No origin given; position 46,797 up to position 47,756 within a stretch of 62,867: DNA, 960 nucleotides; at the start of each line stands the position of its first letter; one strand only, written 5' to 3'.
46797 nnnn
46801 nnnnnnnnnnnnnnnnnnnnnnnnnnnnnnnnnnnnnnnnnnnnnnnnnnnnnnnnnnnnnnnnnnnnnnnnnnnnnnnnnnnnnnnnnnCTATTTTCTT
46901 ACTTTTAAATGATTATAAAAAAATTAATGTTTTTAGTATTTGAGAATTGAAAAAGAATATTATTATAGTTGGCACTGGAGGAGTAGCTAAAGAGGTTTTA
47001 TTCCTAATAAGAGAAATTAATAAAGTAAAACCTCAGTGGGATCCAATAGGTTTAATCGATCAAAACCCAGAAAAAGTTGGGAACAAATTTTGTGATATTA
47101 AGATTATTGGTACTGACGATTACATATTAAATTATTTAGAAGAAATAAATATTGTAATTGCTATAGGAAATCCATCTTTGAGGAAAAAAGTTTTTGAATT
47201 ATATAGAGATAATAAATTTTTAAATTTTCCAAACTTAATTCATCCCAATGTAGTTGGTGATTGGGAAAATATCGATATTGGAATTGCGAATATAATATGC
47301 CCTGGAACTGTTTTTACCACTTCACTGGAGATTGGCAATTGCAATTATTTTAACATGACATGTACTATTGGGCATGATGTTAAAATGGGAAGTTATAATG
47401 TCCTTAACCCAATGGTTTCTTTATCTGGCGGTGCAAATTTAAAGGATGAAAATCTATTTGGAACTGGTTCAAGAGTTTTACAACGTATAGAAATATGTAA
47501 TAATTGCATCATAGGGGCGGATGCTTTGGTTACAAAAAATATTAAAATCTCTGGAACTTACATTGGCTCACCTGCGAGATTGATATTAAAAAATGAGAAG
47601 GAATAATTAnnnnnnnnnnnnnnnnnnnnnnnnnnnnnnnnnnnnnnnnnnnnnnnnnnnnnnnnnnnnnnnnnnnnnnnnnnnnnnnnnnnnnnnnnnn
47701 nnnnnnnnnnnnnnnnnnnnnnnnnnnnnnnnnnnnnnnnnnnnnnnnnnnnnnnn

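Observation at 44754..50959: Legionaminic-acid-type gene order interrupted by an ACP / FabG-like SDR / AMP-ligase module: ACP-dependent N-acylation of a nonulosonate precursor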

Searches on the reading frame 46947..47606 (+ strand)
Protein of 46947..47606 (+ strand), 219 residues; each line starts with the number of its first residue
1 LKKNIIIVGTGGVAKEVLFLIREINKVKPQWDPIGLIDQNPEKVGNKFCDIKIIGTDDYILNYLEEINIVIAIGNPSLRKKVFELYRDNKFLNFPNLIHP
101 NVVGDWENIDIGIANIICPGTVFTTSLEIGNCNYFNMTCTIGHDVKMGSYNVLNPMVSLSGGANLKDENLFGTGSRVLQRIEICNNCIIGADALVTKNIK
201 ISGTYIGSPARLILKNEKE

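Call 4: search_protein_families(library=pfam, proteins=[window:46947-47606:+])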
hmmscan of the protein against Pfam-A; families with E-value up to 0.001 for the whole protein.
window:46947-47606:+ (219 aa): 3 families
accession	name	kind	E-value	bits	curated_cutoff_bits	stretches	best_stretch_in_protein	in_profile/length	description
PF17836.7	PglD_N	-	8.2e-15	55.6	23.4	1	4-84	1-76/78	PglD N-terminal domain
PF00132.30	Hexapep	-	3.2e-07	30.2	27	0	165-197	4-36/36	Bacterial transferase hexapeptide (six repeats)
PF25084.1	LbH_EIF2B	-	0.0002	21.8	54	1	155-206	8-58/105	EIF2B subunit epsilon LbH domain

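Call 5: search_protein_families(library=ncbifam, proteins=[window:46947-47606:+], max_evalue=0.01)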
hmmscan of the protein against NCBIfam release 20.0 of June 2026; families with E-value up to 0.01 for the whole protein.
window:46947-47606:+ (219 aa): 23 families
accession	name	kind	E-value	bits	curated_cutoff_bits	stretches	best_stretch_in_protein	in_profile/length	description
TIGR03570.1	NeuD_NnaD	subfamily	7.6e-51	172.6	160.8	1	4-211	1-202/202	NeuD/PglB/VioB family sugar acetyltransferase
NF002060.0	PRK00892.1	subfamily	1.5e-11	44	207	1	108-211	211-313/345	UDP-3-O-(3-hydroxymyristoyl)glucosamine N-acyltransferase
TIGR01853.1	lipid_A_lpxD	equivalog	9.9e-11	41.1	242.5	1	136-213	228-305/325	UDP-3-O-(3-hydroxymyristoyl)glucosamine N-acyltransferase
TIGR01852.1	lipid_A_lpxA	equivalog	1.3e-09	37.7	231.05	1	119-210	93-185/254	acyl-ACP--UDP-N-acetylglucosamine O-acyltransferase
NF041874.1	EPS_EpsC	equivalog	4.6e-09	36.2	150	1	139-216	88-167/168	serine O-acetyltransferase EpsC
NF003657.0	PRK05289.1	equivalog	1.5e-08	34.1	226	1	119-211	98-191/264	acyl-ACP--UDP-N-acetylglucosamine O-acyltransferase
TIGR01172.1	cysE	equivalog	4.5e-07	30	210.65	1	125-211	80-162/162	serine O-acetyltransferase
NF007240.0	PRK09677.1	equivalog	2.6e-06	27.1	243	1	143-218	110-186/192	putative lipopolysaccharide biosynthesis O-acetyl transferase WbbJ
NF050158.1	CarbAnhydGPos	equivalog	4.8e-06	26.3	250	1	162-214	87-141/172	gamma carbonic anhydrase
NF058585.1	HptprglPActTf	PfamEq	2.2e-05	24.1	300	1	96-218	47-162/172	heptaprenylglyceryl phosphate O-acetyltransferase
TIGR03532.1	DapD_Ac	equivalog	2.8e-05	23.8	231.75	1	107-215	97-213/231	2,3,4,5-tetrahydropyridine-2,6-dicarboxylate N-acetyltransferase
TIGR03308.1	phn_thr-fam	hypoth_equivalog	5.1e-05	23.2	201.65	0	171-214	117-160/204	phosphonate metabolim protein, transferase hexapeptide repeat family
NF008349.0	PRK11132.1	equivalog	0.00015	21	397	1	165-218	196-249/273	serine O-acetyltransferase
NF000101.1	stregram_VatA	exception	0.00017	21.3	450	1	96-215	55-171/219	streptogramin A O-acetyltransferase Vat(A)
NF007076.0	PRK09527.1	equivalog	0.00054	19.4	347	0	131-180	124-167/203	galactoside O-acetyltransferase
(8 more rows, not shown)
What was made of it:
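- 46947..47606 (+): LegH-position NeuD/PglB/VioB-family LbH N-acyltransferase; proposed user of the acyl-ACP. TIGR03570 172.6 bits against 160.8, with PglD_N (calls 4, 5).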

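Call 36: search_solved_structures(query=window:46947-47606:+, max_evalue=0.001, show_alignments=2)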
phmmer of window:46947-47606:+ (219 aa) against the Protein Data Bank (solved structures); distinct sequences matched with E-value up to 0.001: 25.
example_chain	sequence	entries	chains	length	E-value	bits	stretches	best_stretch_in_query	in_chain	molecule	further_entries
7txp_A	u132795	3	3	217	1.9e-24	89.8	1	3-214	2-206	VioB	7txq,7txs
4ea7_A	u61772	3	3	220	1.5e-16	64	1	5-212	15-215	Perosamine N-acetyltransferase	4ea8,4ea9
4m9c_A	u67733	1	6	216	5e-16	62.3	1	6-213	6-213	Bacterial transferase hexapeptide (Three repeats) family protein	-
4eaa_A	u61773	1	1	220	1.5e-15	60.7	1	5-212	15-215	Perosamine N-acetyltransferase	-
4eab_A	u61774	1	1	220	3.8e-15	59.4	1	5-212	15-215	Perosamine N-acetyltransferase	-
7l7y_AAA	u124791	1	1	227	3.5e-13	53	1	69-217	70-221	Putative acetyl transferase protein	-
7l7z_AAA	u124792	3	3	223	1e-12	51.5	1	69-214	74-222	Putative acetyl transferase protein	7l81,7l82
4m98_A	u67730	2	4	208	3e-11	46.6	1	5-211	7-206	Pilin glycosylation protein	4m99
2npo_A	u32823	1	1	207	8.8e-11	45.1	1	64-212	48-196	Acetyltransferase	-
2vhe_A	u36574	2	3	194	9.3e-11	45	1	64-211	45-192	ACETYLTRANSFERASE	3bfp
3bss_A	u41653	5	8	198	9.9e-11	45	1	64-211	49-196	Acetyltransferase | UDP-N-acetylbacillosamine N-acetyltransferase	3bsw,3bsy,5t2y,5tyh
8e62_A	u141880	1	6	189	6.5e-08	35.7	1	118-218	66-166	UDP-N-acetylglucosamine acyltransferase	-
4e6u_A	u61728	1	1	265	1.6e-07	34.4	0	120-211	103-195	Acyl-[acyl-carrier-protein]--UDP-N-acetylglucosamine O-acyltransferase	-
4e6t_A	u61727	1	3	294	2e-07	34.2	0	120-211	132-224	Acyl-[acyl-carrier-protein]--UDP-N-acetylglucosamine O-acyltransferase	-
6sc4_A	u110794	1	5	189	2.2e-05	27.5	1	144-216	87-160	Uncharacterized protein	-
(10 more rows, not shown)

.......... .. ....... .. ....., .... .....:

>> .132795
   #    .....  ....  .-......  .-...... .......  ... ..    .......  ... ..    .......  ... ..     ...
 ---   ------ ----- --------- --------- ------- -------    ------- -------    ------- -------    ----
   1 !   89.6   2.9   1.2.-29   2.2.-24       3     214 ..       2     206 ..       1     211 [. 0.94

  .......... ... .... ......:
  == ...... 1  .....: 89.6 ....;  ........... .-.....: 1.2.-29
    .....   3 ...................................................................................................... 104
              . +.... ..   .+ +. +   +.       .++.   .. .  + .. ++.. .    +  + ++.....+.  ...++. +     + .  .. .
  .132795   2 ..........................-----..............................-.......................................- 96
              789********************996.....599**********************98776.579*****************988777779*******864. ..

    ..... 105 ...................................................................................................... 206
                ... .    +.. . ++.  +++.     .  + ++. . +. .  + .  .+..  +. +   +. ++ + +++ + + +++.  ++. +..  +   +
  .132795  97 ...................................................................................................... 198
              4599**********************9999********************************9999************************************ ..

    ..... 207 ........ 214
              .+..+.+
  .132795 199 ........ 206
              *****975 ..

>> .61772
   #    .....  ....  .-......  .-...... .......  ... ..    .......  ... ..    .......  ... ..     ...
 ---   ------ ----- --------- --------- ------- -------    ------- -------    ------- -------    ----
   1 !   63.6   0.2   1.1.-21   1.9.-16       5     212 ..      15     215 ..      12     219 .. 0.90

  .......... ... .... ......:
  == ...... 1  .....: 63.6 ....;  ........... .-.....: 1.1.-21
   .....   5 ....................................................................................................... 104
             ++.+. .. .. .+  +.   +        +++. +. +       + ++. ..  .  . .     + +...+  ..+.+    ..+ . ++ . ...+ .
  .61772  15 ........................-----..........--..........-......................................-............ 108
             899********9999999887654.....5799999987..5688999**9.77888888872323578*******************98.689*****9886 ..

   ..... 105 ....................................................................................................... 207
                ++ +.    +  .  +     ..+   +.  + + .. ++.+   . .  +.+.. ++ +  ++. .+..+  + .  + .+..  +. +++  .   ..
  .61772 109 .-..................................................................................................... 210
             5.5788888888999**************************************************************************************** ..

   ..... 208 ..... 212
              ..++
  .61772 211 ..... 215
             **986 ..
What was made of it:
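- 46947..47606 (+): Best PDB hit is VioB 7txp, E = 1.9e-24 (call 36).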

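Call 43: find_homologous_proteins(query=window:46947-47606:+)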
Query window:46947-47606:+ (219 aa): 102 proteins with E <= 0.001 among 356 candidates.
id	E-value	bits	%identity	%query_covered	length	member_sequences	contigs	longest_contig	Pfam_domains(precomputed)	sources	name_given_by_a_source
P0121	1.4e-141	488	100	100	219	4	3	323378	PF17836.8,PF00132.31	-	-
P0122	3.7e-64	234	53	95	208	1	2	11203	PF17836.8,PF00132.31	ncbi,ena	-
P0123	3.9e-64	234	53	95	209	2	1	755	PF17836.8,PF00132.31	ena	-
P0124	2.6e-59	219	48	97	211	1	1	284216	PF17836.8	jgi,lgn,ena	-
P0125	5.7e-59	217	50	96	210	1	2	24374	PF17836.8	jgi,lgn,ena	-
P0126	8.4e-58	214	50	95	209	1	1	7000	PF17836.8,PF00132.31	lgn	-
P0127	1.0e-57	213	52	96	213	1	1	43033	PF17836.8,PF00132.31,PF25087.2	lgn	-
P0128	1.8e-44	170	53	69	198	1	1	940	-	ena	-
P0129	2.8e-43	166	44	96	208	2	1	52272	PF17836.8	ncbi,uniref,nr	ncbi:acetyltransferase [Traorella massiliensis]|uniref:acetyltransferase n=1 Tax=Traorella massilien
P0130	7.6e-43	165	43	97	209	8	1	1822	PF17836.8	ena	-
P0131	8.2e-43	165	41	98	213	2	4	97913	PF17836.8,PF14602.13,PF00132.31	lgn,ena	-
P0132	1.9e-42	163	39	98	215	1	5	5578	PF17836.8,PF14602.13,PF00132.31,PF25087.2,PF25084.2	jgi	jgi:sugar O-acyltransferase (sialic acid O-acetyltransferase NeuD family)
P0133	7.7e-40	155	37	97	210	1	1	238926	PF17836.8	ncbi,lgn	-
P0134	9.4e-40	155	40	97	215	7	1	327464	PF17836.8,PF00132.31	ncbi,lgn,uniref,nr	ncbi:acetyltransferase [Enterococcus sp. MJM12]|uniref:Acetyltransferase n=1 Tax=Candidatus Enteroco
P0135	1.1e-39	154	40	98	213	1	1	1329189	PF17836.8,PF00132.31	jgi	-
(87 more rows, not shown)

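Call 44: find_encoding_contigs(protein=P0124, flank=8000, max_places=1)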
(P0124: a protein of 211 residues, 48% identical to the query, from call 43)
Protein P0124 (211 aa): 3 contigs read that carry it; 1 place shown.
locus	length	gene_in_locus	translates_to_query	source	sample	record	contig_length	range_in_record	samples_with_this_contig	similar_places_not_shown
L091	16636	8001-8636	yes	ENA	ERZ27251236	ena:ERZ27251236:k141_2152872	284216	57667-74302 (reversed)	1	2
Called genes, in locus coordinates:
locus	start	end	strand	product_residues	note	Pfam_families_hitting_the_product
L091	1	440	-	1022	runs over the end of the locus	PF19081:Ig_7 (faint), PF13585:CHU_C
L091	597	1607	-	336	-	PF05368:NmrA (faint), PF01073:3Beta_HSD, PF01370:Epimerase, PF02719:Polysacc_synt_2, PF04321:RmlD_sub_bind (weak), PF07993:NAD_binding_4 (faint), PF13460:NAD_binding_10 (faint), PF16363:GDP_Man_Dehyd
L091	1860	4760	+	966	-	PF09586:YfhO (weak)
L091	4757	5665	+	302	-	PF00535:Glycos_transf_2, PF10111:Glyco_tranf_2_2, PF13641:Glyco_tranf_2_3, PF13632:Glyco_trans_2_3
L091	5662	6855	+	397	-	PF01370:Epimerase (weak), PF02719:Polysacc_synt_2, PF16363:GDP_Man_Dehyd (weak)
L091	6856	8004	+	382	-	PF01041:DegT_DnrJ_EryC1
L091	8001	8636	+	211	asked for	PF17836:PglD_N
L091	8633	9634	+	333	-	PF03102:NeuB, PF08666:SAF (weak)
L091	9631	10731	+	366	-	PF02350:Epimerase_2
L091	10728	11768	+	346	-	PF00483:NTP_transferase, PF12804:NTP_transf_3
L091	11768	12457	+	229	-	PF02348:CTP_transf_3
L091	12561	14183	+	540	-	-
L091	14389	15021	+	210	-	PF03848:TehB, PF05724:TPMT (weak), PF13489:Methyltransf_23, PF02353:CMAS (weak), PF13649:Methyltransf_25, PF13847:Methyltransf_31, PF08241:Methyltransf_11, PF08242:Methyltransf_12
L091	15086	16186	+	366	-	PF04464:Glyphos_transf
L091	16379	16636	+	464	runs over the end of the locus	PF01943:Polysacc_synt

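Call 45: find_encoding_contigs(protein=P0127, flank=8000, max_places=1)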
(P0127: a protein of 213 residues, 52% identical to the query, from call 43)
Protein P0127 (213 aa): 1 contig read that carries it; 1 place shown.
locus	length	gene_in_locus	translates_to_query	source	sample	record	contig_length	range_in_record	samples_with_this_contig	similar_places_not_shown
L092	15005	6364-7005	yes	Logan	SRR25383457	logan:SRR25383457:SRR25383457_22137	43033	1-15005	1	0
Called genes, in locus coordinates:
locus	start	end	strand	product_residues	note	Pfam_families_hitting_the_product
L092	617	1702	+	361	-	PF01370:Epimerase, PF04321:RmlD_sub_bind (weak), PF16363:GDP_Man_Dehyd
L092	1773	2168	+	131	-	-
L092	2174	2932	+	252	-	PF01209:Ubie_methyltran, PF03848:TehB, PF13489:Methyltransf_23, PF05175:MTS, PF05401:NodS, PF13847:Methyltransf_31, PF08241:Methyltransf_11, PF08242:Methyltransf_12, +1 more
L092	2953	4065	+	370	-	PF01041:DegT_DnrJ_EryC1, PF01212:Beta_elim_lyase (weak)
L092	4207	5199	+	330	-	PF00106:adh_short (weak), PF01073:3Beta_HSD, PF01370:Epimerase, PF02719:Polysacc_synt_2, PF04321:RmlD_sub_bind (weak), PF07993:NAD_binding_4, PF16363:GDP_Man_Dehyd, PF13460:NAD_binding_10 (weak)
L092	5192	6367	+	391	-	PF01041:DegT_DnrJ_EryC1, PF00155:Aminotran_1_2 (weak)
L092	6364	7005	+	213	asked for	PF17836:PglD_N, PF00132:Hexapep (faint), PF25087:GMPPB_C (weak)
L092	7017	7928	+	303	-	PF00535:Glycos_transf_2 (weak)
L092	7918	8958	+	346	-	PF03102:NeuB, PF08666:SAF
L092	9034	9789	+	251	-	PF02348:CTP_transf_3, PF12804:NTP_transf_3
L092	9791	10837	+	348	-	PF01408:GFO_IDH_MocA, PF02894:GFO_IDH_MocA_C, PF22725:GFO_IDH_MocA_C3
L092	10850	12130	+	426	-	PF01041:DegT_DnrJ_EryC1, PF00266:Aminotran_5 (faint), PF01053:Cys_Met_Meta_PP (weak), PF01212:Beta_elim_lyase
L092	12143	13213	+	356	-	PF00571:CBS (weak), PF00483:NTP_transferase, PF12804:NTP_transf_3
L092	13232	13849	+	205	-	PF13302:Acetyltransf_3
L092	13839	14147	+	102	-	-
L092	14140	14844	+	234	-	PF00106:adh_short, PF01370:Epimerase, PF16363:GDP_Man_Dehyd (weak), PF13561:adh_short_C2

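Call 46: find_encoding_contigs(protein=P0129, flank=8000, max_places=1)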
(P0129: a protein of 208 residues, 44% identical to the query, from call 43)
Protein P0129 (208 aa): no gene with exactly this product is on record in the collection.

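Call 47: find_encoding_contigs(protein=P0122, flank=8000, max_places=1)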
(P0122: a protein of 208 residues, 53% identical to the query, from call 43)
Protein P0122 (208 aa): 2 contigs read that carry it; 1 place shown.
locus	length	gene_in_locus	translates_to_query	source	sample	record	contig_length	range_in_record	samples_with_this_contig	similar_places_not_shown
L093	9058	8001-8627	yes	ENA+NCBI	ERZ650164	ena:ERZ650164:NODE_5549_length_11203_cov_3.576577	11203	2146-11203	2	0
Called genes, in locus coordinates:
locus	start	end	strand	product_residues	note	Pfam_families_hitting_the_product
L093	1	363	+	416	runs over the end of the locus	PF23019:DUF7033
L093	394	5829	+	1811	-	PF00082:Peptidase_S8, PF00801:PKD, PF18911:PKD_4, PF13585:CHU_C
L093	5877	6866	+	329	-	PF01073:3Beta_HSD, PF01370:Epimerase, PF02719:Polysacc_synt_2, PF04321:RmlD_sub_bind, PF05368:NmrA, PF07993:NAD_binding_4, PF13460:NAD_binding_10, PF16363:GDP_Man_Dehyd, +1 more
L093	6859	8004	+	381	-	PF01041:DegT_DnrJ_EryC1, PF01212:Beta_elim_lyase (weak)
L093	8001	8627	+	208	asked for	PF00132:Hexapep (faint), PF17836:PglD_N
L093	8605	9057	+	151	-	?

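Call 52: find_related_loci(query=A2, collection=metagenome_contigs, flank=8000)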
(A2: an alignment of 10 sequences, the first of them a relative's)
Query A2 (219 aa) in metagenome_contigs; peptide patterns used: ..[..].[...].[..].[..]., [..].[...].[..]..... (x = any residue, [..] = any of these).
600 stretches matched a pattern (row limit reached: there are more); 556 encode a relative of the query (tblastn E <= 1e-3); the best 80 are kept; 80 distinct loci.
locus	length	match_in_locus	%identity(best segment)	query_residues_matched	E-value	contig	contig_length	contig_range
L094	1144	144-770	53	3-211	1e-77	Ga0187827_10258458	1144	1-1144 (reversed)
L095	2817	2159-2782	51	3-213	2e-65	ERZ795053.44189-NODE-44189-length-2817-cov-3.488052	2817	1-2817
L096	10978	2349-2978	49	1-213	2e-62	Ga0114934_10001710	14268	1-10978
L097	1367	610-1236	46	3-211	6e-65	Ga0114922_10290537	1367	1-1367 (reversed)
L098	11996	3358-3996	48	1-213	7e-61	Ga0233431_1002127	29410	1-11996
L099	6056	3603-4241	48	1-213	6e-61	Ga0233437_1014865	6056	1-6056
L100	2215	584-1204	49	1-210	6e-61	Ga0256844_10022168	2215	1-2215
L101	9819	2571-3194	47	3-213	7e-60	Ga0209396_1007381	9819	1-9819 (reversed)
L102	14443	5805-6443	45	1-211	7e-59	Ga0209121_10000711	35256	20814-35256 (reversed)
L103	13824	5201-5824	46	3-211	2e-58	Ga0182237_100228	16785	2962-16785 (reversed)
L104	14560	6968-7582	47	3-210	4e-58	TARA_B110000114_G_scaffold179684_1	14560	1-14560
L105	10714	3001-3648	42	2-214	2e-52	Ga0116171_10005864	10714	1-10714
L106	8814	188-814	41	3-211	1e-50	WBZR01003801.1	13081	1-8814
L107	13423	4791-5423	40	3-213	3e-50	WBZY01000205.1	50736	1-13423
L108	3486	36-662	41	3-211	4e-50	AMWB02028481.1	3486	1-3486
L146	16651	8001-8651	41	1-213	7e-41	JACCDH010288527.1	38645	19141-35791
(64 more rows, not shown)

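Call 54: search_protein_families(library=ncbifam, proteins=[L092:13232-13849:+], max_evalue=0.00001)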
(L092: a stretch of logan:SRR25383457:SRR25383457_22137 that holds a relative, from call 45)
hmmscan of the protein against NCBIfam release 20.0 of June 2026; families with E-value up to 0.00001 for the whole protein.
L092:13232-13849:+ (205 aa): 2 families
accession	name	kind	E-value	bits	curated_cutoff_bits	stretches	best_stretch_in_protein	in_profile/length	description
NF011709.0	PRK15130.1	equivalog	1.9e-12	47.4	218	1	82-200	64-180/186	spermidine N1-acetyltransferase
TIGR03585.1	PseH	equivalog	4.2e-09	36.7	93.1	1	37-182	16-155/156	UDP-4-amino-4,6-dideoxy-N-acetyl-beta-L-altrosamine N-acetyltransferase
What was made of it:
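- In Pse loci the sole PseH is the cassette's neighbour (call 54).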
